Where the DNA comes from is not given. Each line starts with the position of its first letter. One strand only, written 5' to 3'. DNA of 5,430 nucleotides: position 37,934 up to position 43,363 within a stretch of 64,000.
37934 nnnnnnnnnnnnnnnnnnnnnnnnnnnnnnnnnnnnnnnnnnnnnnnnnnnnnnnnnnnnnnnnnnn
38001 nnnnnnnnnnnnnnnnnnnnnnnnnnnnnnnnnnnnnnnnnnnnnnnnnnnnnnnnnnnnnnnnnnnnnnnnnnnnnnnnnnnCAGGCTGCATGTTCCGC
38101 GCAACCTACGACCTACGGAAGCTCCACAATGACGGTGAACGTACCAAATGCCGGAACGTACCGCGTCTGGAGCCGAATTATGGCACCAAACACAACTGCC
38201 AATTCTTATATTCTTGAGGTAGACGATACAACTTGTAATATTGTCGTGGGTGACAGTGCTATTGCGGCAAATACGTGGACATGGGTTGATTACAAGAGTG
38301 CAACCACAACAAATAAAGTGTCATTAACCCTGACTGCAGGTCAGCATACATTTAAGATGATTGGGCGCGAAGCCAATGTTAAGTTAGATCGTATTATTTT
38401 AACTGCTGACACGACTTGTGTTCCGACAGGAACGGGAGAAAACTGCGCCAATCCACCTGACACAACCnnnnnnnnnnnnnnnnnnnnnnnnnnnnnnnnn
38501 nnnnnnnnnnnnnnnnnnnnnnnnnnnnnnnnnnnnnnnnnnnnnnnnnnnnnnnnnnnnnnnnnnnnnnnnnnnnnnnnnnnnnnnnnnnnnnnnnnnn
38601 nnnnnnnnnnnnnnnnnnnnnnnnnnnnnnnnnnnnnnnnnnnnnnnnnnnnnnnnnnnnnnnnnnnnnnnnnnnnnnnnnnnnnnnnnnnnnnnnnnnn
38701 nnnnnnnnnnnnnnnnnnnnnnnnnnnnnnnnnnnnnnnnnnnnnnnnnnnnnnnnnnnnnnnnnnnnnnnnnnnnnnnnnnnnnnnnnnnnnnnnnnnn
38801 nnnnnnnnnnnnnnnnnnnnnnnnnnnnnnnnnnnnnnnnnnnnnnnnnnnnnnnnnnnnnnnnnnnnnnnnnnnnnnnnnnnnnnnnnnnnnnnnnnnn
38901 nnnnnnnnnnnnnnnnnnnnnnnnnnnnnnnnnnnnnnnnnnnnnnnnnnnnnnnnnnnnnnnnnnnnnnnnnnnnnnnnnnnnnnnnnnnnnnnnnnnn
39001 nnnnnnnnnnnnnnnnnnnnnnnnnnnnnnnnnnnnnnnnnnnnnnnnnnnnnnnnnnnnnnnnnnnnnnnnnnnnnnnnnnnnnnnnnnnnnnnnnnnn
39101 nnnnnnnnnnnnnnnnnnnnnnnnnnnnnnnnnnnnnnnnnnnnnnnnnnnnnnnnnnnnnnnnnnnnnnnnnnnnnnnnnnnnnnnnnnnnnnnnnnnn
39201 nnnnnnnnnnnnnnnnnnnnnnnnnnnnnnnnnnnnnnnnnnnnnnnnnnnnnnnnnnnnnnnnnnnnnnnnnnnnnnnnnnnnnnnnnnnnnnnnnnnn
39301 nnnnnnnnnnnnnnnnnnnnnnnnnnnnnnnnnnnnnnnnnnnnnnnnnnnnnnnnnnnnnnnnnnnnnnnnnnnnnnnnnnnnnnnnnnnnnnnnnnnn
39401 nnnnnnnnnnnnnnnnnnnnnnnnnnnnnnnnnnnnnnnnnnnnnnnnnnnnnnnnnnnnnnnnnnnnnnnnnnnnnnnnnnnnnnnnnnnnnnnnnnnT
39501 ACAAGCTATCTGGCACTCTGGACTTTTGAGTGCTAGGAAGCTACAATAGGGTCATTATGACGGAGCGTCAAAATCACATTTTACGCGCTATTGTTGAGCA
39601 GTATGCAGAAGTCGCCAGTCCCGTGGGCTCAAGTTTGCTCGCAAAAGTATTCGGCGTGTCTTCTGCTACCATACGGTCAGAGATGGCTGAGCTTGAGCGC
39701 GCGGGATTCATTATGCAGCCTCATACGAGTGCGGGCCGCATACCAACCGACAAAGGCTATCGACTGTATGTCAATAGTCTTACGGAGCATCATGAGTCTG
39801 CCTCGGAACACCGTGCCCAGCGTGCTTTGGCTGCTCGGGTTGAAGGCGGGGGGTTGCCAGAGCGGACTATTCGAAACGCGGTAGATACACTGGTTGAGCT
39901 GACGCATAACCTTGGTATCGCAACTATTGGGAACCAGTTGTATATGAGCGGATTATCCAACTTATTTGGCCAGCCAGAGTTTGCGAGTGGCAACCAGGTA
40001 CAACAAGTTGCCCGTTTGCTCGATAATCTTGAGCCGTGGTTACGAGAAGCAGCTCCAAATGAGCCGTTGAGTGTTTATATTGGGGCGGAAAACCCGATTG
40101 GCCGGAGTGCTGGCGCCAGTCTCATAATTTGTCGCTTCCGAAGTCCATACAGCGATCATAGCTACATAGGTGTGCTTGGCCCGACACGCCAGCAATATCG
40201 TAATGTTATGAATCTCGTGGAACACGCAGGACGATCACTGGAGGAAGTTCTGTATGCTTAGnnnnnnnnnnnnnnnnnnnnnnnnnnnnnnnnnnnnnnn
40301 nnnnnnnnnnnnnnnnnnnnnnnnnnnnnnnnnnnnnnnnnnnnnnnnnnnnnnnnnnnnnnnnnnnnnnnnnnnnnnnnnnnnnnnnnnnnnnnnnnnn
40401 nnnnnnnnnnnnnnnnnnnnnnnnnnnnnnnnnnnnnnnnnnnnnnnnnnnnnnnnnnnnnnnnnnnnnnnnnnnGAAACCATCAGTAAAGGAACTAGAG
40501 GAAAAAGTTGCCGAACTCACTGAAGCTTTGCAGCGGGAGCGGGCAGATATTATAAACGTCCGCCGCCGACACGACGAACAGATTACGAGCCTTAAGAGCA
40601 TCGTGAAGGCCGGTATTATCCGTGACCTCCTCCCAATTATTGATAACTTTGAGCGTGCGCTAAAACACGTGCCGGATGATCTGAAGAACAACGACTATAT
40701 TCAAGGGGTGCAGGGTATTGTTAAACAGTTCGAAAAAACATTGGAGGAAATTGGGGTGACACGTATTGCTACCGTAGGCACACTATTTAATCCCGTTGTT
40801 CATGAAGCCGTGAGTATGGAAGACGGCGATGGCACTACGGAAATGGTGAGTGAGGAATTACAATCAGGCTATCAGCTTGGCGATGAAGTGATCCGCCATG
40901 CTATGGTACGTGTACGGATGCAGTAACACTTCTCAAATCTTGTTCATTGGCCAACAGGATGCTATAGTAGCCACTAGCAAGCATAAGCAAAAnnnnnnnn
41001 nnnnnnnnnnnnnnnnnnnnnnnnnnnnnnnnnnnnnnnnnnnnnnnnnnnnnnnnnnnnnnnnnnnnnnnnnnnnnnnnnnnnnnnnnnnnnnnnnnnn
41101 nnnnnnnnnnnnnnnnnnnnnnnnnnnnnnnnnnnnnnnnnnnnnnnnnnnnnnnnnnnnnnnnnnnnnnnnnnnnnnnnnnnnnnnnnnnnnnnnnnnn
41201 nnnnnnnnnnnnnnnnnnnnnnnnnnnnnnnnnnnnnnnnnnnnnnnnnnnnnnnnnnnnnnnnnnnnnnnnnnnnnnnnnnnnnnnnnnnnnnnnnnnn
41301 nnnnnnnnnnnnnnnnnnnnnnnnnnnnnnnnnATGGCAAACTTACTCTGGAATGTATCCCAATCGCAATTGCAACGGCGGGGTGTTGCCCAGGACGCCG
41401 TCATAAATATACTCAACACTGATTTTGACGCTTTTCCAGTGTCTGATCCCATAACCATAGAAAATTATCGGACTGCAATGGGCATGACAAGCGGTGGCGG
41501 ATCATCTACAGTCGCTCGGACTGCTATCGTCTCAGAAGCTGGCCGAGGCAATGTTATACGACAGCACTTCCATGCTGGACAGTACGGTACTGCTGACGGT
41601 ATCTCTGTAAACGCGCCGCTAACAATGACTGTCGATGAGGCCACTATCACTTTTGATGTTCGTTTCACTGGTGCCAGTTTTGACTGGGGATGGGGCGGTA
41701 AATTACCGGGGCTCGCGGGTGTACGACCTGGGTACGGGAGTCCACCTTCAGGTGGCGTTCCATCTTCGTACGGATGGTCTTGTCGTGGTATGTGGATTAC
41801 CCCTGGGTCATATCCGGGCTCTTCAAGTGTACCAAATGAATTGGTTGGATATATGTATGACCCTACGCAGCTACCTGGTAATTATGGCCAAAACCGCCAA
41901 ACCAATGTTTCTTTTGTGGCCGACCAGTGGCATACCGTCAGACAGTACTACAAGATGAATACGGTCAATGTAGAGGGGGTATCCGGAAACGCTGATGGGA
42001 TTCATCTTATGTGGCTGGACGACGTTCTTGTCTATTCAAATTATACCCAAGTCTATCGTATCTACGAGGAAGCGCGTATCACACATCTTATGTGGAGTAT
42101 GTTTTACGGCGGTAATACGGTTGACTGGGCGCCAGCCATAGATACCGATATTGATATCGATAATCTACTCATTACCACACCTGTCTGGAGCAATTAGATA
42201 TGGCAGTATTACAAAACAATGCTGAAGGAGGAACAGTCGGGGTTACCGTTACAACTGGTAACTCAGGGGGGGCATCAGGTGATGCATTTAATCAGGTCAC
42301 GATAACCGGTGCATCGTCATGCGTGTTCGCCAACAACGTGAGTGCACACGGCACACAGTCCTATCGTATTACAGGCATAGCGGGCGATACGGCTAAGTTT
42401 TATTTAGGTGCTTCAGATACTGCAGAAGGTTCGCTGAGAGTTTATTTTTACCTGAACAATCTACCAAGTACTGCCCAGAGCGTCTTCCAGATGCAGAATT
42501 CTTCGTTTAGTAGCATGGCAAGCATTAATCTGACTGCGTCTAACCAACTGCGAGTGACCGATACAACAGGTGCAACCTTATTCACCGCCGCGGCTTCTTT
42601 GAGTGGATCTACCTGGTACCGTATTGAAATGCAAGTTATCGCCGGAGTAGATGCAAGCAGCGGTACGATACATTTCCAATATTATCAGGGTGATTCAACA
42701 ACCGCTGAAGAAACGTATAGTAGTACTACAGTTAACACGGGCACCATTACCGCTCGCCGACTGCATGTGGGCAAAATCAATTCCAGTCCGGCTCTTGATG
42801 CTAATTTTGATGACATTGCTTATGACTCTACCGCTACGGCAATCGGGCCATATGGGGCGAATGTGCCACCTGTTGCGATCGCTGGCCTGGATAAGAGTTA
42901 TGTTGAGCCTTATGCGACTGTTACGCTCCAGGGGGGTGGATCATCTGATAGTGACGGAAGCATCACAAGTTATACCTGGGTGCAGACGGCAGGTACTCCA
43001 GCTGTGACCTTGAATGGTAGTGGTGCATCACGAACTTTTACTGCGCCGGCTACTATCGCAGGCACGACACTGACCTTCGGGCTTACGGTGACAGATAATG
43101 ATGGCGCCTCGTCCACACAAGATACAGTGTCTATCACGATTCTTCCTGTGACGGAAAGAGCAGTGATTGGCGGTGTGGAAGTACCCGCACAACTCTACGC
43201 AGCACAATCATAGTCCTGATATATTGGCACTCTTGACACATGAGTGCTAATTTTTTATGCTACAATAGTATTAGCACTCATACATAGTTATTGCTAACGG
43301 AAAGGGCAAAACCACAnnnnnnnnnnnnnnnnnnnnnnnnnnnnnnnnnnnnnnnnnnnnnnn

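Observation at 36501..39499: Adjacent cohesin-bearing membrane protein and dockerin-bearing Ig-repeat protein: a self-contained cohesin-dockerin surface pair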

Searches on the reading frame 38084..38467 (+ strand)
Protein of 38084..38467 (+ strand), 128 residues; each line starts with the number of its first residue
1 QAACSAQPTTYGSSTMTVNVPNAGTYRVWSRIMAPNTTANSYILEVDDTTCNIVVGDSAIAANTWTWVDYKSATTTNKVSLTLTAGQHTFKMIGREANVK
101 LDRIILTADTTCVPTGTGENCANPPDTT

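Call 50: search_solved_structures(query=A4, max_evalue=5)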
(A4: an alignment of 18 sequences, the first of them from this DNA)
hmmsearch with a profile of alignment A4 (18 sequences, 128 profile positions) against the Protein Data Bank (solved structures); distinct sequences matched with E-value up to 5: 11.
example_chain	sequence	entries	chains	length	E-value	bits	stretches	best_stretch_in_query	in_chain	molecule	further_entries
2vzp_A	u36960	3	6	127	0.0028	20.8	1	13-104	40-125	EXO-BETA-D-GLUCOSAMINIDASE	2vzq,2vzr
2wz8_A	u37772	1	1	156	0.0036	20.5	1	16-94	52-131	CELLULOSOME PROTEIN DOCKERIN TYPE I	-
9h61_A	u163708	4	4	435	0.15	15.2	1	15-53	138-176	Auxin transporter-like protein 3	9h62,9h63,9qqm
9d9w_Aa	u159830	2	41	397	0.3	14.3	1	37-95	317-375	Major capsid protein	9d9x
1uxz_A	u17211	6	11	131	0.41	13.9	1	16-102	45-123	CELLULASE B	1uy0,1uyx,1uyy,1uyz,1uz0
9jdr_A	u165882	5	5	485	0.99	12.6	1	15-49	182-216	Auxin transporter protein 1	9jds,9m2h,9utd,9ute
9lva_A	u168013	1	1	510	1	12.5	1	15-49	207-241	Auxin transporter protein 1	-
9lvb_A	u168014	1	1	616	1.4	12.2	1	15-49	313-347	Auxin transporter protein 1,Soluble cytochrome b562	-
4aaw_A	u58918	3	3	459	4.2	10.6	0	21-122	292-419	BIFUNCTIONAL PROTEIN GLMU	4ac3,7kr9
1hm0_A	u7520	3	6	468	4.4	10.5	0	21-122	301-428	N-ACETYLGLUCOSAMINE 1-PHOSPHATE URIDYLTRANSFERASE | UDP-N-ACETYLGLUCOSAMINE-1-PHOSPHATE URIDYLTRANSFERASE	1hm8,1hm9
9yok_D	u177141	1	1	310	4.8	10.4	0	50-69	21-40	Fab-14 heavy chain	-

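Call 58: predict_structure(alignment_id=A4)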
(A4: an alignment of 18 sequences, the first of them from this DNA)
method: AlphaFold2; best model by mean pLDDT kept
length: 128 residues; sequences in the alignment: 18
mean_pLDDT: 88.1   pTM: 0.80
mean pLDDT of the five models: 88.1, 87.7, 86.9, 86.6, 84.7
residues with pLDDT >= 90: 76; 70-90: 43; 50-70: 8; < 50: 1
segments of 3 or more residues with pLDDT < 50: none
pLDDT, mean of each block of 10 residues (from residue 1): 82 92 92 92 92 89 94 89 93 94 90 85 57
secondary structure, 60 per line:
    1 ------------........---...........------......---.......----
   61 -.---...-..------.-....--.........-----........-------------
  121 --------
elements in order: E13-20 E24-34 E41-46 E50-56 E66-68 E80-83 E86-94 E100-107

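Call 61: fold_search(model_id=the predicted structure, library=pdb)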
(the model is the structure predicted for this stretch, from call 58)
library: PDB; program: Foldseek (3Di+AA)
matches with E <= 10: 1408; with E <= 0.001: 6
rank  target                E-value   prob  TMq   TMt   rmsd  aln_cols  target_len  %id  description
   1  5x7g                  2.9e-04  1.00  0.50  0.10   3.8       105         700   21  Crystal Structure of Paenibacillus sp. 598K cycloisomaltooligosaccharide glucanotransferase (released 2017-04-26)
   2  2cdp_C                5.4e-04  1.00  0.55  0.55   3.2       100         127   20  Structure of a CBM6 in complex with neoagarohexaose (released 2006-02-08)
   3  3wnn_A                6.0e-04  1.00  0.50  0.11   4.1       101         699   28  D308A mutant of Bacillus circulans T-3040 cycloisomaltooligosaccharide glucanotransferase complexed with isomaltooctao (released 2014-02-05)
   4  3wnn_B                6.7e-04  1.00  0.53  0.11   3.4       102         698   22  D308A mutant of Bacillus circulans T-3040 cycloisomaltooligosaccharide glucanotransferase complexed with isomaltooctao (released 2014-02-05)
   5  3wno_A                7.1e-04  1.00  0.49  0.11   3.9       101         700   26  D308A mutant of Bacillus circulans T-3040 cycloisomaltooligosaccharide glucanotransferase complexed with cycloisomalto (released 2014-02-05)
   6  3wnk                  9.9e-04  1.00  0.49  0.10   4.0       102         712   25  Crystal Structure of Bacillus circulans T-3040 cycloisomaltooligosaccharide glucanotransferase (released 2014-02-05)
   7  2cdp_B                1.2e-03  1.00  0.53  0.53   3.2        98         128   19  Structure of a CBM6 in complex with neoagarohexaose (released 2006-02-08)
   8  3wnl_A                1.3e-03  1.00  0.51  0.11   3.6       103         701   25  D308A mutant of Bacillus circulans T-3040 cycloisomaltooligosaccharide glucanotransferase complexed with isomaltohexao (released 2014-02-05)
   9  2w3j                  1.6e-03  1.00  0.54  0.51   2.9       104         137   20  Structure of a family 35 carbohydrate binding module from an environmental isolate (released 2009-01-20)
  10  2vzp_B                1.7e-03  1.00  0.48  0.48   3.3       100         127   27  Atomic Resolution Structure of the C-terminal CBM35 from Amycolatopsis orientalis exo-chitosanase CsxA (released 2009-01-13)
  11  2cdo_B                2.1e-03  1.00  0.54  0.51   2.9        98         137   19  structure of agarase carbohydrate binding module in complex with neoagarohexaose (released 2006-02-16)
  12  3wnp_A                2.5e-03  1.00  0.51  0.11   3.7       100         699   27  D308A, F268V, D469Y, A513V, and Y515S quintuple mutant of Bacillus circulans T-3040 cycloisomaltooligosaccharide gluca (released 2014-02-05)
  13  2vzr_A                2.7e-03  1.00  0.48  0.49   3.3       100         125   28  C-terminal CBM35 from Amycolatopsis orientalis exo-chitosanase CsxA in complex with glucuronic acid (released 2009-01-13)
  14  2cdo_C                2.8e-03  1.00  0.45  0.43   6.6       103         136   18  structure of agarase carbohydrate binding module in complex with neoagarohexaose (released 2006-02-16)
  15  8j3y_A                3.0e-03  1.00  0.52  0.19   3.0       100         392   19  Crystal structure of CBM6E E168Q in complex with oligosaccharides (released 2024-04-24)
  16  2vzp_A                3.3e-03  1.00  0.46  0.46   4.0       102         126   27  Atomic Resolution Structure of the C-terminal CBM35 from Amycolatopsis orientalis exo-chitosanase CsxA (released 2009-01-13)
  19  1uxz_A                4.4e-03  1.00  0.46  0.45   3.7        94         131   24  Carbohydrate binding module (CBM6cm-2) from Cellvibrio mixtus lichenase 5A (released 2004-03-11)
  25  2wz8                  7.2e-03  1.00  0.54  0.51   3.2       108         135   18  Family 35 carbohydrate binding module from Clostridium thermocellum (released 2010-07-14)
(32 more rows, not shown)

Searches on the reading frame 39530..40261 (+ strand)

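Call 62: search_protein_families(library=pfam, proteins=[window:39530-40261:+], max_evalue=0.001)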
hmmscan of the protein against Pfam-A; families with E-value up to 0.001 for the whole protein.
window:39530-40261:+ (243 aa): 5 families
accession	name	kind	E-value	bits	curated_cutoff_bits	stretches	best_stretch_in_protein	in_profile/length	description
PF01628.27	HrcA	-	1.1e-17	65.1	22.2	1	84-227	78-215/215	HrcA protein C terminal domain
PF03444.21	HrcA_DNA-bdg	-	3.3e-05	23.9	21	1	10-79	2-72/79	Winged helix-turn-helix transcription repressor, HrcA DNA-binding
PF21715.3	CggR_N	-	3.9e-05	23.7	30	0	24-80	10-64/71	CggR N-terminal DNA binding domain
PF08279.18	HTH_11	-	0.00021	21.6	25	0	19-60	3-44/55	HTH domain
PF13730.12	HTH_36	-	0.00039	20.6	25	0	36-61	30-55/55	Helix-turn-helix domain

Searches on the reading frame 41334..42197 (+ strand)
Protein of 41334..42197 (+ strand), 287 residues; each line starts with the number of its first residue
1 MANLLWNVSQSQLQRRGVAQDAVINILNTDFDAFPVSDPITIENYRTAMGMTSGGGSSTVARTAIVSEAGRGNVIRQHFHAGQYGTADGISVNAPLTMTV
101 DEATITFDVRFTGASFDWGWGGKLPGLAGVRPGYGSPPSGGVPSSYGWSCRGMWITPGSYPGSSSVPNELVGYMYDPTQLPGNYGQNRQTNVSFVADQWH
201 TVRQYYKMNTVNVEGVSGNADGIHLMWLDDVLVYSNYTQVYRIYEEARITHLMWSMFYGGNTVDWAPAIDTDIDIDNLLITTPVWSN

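Call 62: search_protein_families(library=pfam, proteins=[window:41334-42197:+], max_evalue=0.001)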
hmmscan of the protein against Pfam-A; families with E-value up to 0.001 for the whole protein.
window:41334-42197:+ (287 aa): 1 family
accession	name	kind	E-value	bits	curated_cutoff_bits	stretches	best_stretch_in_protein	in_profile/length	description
PF21294.4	Polysacc_lyase_14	-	3.1e-24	86.3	27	1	72-275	6-212/215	Polysaccharide lyase 14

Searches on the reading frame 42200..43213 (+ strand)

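Call 62: search_protein_families(library=pfam, proteins=[window:42200-43213:+], max_evalue=0.001)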
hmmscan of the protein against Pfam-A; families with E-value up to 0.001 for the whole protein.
window:42200-43213:+ (337 aa): 3 families
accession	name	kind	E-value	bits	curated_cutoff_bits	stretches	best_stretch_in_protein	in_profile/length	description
PF22352.2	K319L-like_PKD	-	9.3e-17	61.3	27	1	228-314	1-84/84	K319L-like, PKD domain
PF18911.6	PKD_4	-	2.3e-08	34.4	27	1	221-314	1-85/85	PKD domain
PF17963.7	Big_9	-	6.9e-05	24.1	23.6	1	221-313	1-89/89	Bacterial Ig domain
